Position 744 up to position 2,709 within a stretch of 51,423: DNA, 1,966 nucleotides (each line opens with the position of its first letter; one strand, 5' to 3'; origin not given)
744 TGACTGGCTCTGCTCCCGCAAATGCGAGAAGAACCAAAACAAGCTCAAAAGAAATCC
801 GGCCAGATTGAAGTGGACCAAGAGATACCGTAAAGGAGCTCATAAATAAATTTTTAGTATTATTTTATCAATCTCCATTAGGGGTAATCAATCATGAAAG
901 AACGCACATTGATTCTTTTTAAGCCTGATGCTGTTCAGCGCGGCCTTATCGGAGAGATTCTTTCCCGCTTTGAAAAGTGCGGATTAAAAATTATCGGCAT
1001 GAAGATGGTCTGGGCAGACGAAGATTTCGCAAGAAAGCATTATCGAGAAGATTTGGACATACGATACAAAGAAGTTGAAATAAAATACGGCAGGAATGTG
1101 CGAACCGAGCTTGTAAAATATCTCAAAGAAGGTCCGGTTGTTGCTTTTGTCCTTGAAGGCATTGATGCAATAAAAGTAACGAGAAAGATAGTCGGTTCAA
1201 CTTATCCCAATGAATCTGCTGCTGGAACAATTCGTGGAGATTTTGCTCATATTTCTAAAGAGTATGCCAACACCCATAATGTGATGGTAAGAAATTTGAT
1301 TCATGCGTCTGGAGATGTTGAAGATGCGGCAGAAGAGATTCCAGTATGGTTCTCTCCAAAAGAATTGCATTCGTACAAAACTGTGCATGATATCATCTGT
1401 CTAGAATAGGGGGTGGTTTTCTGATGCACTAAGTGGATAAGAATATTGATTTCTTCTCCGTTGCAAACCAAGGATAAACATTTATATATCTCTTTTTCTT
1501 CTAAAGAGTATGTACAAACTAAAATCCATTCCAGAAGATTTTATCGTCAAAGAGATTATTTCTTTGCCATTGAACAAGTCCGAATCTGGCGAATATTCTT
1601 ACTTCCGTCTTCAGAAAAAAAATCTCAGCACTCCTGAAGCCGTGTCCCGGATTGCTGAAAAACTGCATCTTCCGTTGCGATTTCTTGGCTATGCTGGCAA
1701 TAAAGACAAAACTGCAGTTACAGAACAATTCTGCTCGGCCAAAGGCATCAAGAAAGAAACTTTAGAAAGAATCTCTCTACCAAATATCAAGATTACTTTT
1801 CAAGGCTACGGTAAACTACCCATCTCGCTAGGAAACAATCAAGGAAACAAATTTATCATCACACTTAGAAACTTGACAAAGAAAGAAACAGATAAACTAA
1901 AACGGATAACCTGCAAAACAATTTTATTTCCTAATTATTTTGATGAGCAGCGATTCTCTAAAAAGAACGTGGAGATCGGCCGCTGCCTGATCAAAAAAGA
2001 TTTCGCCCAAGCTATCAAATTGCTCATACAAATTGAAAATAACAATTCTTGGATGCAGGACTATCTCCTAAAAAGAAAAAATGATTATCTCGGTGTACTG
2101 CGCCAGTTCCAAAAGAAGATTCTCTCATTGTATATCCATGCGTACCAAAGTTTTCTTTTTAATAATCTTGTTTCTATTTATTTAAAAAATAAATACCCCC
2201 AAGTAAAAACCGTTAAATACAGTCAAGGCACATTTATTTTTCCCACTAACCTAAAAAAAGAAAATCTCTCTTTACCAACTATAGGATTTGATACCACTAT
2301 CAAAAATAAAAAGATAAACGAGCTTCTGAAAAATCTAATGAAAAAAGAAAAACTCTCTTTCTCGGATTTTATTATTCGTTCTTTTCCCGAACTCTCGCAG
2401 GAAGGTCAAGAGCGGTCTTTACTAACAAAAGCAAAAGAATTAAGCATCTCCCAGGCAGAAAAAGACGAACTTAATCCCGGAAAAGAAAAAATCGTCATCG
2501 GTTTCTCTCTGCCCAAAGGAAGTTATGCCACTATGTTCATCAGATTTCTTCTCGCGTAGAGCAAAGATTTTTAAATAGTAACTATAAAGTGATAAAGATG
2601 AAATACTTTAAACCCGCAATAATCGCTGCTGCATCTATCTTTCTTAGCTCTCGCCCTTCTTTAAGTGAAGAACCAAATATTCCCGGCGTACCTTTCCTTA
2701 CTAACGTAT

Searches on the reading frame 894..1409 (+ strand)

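Call 43: search_protein_families(library=pfam, max_evalue=0.0001, proteins=[window:894-1409:+])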
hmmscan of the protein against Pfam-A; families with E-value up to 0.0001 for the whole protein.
window:894-1409:+ (171 aa): 1 family
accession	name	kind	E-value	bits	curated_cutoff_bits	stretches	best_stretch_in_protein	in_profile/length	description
PF00334.24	NDK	-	8.2e-39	133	27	1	3-157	1-134/135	Nucleoside diphosphate kinase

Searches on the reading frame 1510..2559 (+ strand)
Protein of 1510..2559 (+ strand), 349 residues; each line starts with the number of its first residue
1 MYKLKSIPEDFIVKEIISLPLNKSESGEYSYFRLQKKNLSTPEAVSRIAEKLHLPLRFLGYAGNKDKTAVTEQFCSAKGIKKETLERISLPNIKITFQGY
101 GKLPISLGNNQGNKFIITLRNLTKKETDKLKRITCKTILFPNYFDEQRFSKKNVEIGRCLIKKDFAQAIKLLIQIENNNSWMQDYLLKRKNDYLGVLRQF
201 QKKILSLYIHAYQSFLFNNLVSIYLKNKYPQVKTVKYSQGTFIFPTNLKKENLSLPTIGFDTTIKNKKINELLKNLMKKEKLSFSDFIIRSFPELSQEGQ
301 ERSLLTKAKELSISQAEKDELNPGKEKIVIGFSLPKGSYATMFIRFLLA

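Call 43: search_protein_families(library=pfam, max_evalue=0.0001, proteins=[window:1510-2559:+])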
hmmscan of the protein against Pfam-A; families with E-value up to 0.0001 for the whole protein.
window:1510-2559:+ (349 aa): 1 family
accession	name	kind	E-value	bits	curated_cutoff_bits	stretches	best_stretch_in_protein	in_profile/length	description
PF01142.23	TruD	-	2.8e-68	231.1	27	2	3-174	17-198/412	tRNA pseudouridine synthase D (TruD)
